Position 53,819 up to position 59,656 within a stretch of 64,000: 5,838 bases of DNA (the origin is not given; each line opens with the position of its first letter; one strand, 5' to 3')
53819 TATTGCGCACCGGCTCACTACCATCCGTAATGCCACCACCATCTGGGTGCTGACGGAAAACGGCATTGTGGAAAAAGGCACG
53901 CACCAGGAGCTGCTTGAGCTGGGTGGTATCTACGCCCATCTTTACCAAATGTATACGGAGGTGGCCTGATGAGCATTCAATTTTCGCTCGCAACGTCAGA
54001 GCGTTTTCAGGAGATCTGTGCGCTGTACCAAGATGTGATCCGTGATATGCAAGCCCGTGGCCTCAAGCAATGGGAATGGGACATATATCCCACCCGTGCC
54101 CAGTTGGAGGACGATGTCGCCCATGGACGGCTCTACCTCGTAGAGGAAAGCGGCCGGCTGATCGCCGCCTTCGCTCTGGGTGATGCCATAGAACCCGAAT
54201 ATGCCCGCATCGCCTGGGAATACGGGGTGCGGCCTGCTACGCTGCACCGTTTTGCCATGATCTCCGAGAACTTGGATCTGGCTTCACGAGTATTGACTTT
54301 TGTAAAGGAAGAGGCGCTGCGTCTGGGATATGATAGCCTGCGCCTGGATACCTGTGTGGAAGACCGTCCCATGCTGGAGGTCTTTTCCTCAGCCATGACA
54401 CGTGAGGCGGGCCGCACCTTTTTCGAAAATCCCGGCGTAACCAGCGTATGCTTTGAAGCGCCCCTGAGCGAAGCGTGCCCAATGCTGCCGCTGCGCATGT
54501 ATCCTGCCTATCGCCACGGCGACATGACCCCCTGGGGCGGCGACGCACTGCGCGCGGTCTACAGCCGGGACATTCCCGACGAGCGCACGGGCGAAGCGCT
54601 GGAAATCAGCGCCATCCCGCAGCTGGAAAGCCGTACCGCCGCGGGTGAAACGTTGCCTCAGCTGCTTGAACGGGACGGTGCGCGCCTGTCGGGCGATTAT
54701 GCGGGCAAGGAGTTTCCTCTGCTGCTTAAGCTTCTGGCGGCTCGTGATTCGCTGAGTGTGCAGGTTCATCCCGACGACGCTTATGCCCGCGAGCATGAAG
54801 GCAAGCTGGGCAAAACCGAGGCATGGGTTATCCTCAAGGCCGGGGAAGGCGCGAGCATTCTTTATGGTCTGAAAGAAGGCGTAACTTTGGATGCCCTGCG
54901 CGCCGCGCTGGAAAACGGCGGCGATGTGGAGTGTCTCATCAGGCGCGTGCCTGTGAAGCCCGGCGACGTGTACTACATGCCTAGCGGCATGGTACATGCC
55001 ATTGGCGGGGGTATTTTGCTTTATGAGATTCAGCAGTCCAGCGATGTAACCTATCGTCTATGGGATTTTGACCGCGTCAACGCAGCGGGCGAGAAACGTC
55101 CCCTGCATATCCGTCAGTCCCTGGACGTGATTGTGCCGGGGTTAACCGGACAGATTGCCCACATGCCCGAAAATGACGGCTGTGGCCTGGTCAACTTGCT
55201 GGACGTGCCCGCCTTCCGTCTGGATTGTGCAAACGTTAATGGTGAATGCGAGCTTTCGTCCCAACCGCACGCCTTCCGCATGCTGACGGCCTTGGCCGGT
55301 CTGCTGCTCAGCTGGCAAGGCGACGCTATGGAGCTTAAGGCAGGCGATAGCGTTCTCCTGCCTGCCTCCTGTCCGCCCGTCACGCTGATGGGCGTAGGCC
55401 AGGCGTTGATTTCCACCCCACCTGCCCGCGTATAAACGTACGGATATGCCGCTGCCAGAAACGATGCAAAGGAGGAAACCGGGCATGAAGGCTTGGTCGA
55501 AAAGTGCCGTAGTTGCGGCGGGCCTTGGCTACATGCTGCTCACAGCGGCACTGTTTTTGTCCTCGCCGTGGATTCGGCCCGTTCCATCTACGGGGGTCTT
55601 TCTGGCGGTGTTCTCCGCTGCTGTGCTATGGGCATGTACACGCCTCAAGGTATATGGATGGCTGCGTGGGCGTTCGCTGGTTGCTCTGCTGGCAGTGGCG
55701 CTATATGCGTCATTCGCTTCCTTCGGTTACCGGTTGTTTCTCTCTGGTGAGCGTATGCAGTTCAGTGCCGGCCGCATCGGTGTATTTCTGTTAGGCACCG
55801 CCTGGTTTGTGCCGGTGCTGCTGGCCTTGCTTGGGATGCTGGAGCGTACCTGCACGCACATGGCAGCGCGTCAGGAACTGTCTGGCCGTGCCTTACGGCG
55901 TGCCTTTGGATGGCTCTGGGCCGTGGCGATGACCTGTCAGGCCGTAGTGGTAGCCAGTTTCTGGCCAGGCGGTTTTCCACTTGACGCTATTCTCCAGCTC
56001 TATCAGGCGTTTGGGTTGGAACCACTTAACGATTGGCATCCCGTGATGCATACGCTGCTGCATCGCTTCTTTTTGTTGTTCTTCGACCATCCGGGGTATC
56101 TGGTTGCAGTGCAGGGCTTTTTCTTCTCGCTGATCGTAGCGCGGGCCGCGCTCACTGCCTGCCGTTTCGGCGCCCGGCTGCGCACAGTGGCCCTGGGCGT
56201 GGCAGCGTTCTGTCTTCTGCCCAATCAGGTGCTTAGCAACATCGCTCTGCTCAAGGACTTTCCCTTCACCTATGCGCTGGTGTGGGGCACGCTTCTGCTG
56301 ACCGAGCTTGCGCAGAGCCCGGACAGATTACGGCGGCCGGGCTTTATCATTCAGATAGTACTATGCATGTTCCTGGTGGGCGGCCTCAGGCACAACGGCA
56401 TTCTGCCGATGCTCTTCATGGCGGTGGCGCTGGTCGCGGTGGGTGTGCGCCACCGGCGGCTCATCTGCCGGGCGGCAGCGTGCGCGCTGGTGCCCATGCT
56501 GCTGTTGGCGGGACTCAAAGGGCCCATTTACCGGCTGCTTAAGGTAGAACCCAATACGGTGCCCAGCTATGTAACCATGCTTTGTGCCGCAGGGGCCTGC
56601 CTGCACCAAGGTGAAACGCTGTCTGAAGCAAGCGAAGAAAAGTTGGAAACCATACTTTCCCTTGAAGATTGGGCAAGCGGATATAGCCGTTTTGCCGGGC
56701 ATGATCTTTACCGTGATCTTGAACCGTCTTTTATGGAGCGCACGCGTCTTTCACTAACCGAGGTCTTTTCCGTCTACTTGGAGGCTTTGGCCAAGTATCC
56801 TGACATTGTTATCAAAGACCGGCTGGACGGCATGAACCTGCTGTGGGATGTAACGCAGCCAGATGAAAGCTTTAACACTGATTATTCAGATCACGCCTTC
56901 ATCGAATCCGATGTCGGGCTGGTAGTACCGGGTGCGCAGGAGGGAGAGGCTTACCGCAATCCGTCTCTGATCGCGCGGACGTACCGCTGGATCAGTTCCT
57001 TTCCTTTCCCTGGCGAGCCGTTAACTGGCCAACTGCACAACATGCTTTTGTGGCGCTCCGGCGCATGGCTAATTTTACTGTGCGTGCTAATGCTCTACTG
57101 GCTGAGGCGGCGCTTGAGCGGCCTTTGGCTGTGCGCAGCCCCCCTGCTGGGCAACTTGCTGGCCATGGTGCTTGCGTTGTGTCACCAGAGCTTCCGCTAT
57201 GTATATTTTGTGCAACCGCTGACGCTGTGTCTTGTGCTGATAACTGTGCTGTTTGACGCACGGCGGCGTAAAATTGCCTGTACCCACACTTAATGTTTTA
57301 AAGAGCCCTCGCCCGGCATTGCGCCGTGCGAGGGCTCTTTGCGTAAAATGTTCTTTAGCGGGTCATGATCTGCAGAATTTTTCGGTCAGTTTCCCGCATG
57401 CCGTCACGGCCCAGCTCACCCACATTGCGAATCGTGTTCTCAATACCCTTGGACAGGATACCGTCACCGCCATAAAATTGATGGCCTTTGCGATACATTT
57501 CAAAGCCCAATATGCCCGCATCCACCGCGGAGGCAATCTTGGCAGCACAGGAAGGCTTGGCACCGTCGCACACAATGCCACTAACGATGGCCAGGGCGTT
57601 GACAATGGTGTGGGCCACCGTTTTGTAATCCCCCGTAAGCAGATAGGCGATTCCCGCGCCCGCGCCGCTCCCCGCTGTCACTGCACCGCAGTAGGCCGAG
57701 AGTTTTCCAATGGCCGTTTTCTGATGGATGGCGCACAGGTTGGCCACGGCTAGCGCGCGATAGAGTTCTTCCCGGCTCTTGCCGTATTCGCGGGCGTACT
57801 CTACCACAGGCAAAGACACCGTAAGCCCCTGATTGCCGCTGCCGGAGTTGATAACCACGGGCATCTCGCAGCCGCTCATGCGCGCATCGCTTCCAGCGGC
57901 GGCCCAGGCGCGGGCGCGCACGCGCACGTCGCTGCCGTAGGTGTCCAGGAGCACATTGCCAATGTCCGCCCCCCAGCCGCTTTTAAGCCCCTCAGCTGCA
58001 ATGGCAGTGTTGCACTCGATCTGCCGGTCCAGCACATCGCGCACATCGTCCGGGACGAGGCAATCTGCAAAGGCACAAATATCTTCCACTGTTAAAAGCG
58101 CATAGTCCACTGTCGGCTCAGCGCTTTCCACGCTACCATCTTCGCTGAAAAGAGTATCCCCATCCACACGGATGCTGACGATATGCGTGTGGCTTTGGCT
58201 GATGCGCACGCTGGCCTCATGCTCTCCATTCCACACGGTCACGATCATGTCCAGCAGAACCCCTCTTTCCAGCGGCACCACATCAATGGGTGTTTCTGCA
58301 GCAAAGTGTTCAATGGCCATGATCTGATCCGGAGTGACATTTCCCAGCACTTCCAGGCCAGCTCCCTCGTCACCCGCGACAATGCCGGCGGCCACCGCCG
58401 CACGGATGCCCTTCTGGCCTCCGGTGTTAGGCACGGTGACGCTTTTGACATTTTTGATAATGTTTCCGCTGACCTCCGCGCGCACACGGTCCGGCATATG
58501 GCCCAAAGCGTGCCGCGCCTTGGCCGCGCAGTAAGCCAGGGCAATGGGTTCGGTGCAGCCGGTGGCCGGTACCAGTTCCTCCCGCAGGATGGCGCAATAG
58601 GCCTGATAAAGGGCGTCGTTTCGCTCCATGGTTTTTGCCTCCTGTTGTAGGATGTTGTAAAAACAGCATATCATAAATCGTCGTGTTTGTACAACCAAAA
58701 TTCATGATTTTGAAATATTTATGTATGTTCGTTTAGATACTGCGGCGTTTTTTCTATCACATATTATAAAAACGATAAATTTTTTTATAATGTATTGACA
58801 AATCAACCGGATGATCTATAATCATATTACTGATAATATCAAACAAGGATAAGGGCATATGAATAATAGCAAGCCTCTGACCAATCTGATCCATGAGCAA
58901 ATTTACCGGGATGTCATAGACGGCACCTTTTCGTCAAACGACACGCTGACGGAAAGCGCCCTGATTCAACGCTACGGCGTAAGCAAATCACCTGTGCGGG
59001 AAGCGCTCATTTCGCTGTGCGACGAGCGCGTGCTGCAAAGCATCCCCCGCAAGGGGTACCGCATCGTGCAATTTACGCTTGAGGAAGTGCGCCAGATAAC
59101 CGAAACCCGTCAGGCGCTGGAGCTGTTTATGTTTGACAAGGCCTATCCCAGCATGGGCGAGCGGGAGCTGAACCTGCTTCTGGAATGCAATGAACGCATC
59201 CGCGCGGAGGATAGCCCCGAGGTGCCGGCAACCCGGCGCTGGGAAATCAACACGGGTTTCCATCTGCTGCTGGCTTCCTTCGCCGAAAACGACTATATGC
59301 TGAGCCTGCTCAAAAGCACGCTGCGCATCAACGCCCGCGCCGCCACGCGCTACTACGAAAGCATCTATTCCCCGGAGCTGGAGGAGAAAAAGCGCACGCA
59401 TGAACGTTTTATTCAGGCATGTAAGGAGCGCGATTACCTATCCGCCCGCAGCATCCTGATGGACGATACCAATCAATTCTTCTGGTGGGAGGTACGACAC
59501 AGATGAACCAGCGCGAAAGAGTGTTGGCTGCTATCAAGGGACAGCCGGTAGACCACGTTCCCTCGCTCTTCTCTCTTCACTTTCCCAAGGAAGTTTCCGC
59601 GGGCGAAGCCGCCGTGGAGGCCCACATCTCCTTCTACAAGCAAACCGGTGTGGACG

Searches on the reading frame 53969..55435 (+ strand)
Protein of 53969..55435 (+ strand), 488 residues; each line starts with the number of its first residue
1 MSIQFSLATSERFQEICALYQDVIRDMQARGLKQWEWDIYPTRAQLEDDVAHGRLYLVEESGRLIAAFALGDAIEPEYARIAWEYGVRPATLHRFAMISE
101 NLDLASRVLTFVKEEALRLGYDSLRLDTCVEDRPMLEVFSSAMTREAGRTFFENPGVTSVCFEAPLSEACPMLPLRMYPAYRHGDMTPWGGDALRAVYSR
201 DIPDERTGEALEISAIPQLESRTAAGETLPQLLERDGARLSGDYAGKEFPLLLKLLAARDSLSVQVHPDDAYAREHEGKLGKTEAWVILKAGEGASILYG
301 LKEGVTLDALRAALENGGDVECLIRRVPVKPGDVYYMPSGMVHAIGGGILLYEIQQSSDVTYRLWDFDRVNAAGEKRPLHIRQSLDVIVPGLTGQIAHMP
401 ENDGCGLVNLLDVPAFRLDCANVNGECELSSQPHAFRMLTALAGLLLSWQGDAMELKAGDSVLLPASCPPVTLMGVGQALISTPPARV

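Call 67: search_protein_families(library=pfam, proteins=[window:53969-55435:+], max_evalue=0.0001)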
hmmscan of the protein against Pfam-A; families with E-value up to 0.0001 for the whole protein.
window:53969-55435:+ (488 aa): 3 families
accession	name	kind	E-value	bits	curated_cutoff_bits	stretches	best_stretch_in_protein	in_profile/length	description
PF20511.4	PMI_typeI_cat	-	4.2e-08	33.8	22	1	188-274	12-108/143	Phosphomannose isomerase type I, catalytic domain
PF21621.3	MPI_cupin_dom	-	2.7e-05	24.5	27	1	415-483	10-78/79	Mannose-6-phosphate isomerase, cupin domain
PF07883.17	Cupin_2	-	2.9e-05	24.1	27.2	0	326-345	37-56/70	Cupin domain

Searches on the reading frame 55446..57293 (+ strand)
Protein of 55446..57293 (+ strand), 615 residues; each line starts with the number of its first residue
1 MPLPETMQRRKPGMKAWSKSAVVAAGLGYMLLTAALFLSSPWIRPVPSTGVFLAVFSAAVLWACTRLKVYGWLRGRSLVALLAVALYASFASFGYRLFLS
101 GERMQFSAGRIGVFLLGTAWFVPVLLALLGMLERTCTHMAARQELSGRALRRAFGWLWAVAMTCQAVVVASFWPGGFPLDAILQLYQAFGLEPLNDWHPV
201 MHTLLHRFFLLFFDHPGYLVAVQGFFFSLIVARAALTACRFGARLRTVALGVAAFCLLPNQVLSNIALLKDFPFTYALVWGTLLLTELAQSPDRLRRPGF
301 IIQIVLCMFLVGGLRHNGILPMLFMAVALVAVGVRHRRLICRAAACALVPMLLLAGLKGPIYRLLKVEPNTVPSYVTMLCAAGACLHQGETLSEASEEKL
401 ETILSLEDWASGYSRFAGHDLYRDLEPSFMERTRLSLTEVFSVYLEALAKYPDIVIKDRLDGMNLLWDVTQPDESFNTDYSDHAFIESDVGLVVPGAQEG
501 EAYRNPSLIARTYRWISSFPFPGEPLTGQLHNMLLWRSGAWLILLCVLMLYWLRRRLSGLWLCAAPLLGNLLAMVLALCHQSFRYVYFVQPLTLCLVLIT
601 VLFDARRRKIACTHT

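Call 67: search_protein_families(library=pfam, proteins=[window:55446-57293:+], max_evalue=0.0001)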
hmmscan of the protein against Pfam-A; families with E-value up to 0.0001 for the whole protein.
window:55446-57293:+ (615 aa): 1 family
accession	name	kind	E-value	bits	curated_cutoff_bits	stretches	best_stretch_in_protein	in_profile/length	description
PF19484.4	DUF6020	-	2.1e-05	23.5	28.3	1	219-604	215-593/604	Family of unknown function (DUF6020)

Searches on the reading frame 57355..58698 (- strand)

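Call 67: search_protein_families(library=pfam, proteins=[window:57355-58698:-], max_evalue=0.0001)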
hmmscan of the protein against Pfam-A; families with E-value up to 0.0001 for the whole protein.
window:57355-58698:- (447 aa): 1 family
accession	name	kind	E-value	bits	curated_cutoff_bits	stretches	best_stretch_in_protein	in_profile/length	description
PF03313.21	SDH_alpha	-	2e-62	211.6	26.4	1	186-443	22-260/260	Serine dehydratase alpha chain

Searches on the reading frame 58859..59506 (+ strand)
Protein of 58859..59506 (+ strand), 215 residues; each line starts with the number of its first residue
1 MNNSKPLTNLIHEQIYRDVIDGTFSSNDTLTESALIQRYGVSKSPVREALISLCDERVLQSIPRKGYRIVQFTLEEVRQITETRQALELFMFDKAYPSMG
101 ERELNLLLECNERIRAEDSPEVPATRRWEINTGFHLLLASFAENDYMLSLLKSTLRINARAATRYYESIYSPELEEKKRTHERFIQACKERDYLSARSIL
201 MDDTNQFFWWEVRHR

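Call 67: search_protein_families(library=pfam, proteins=[window:58859-59506:+], max_evalue=0.0001)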
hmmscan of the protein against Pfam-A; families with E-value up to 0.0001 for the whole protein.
window:58859-59506:+ (215 aa): 2 families
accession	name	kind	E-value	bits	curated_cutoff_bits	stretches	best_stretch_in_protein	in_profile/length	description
PF00392.27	GntR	-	1.7e-13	50.4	27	1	11-69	5-64/64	Bacterial regulatory proteins, gntR family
PF07729.17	FCD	-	1.1e-11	45.7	24.3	1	79-200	1-119/125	FCD domain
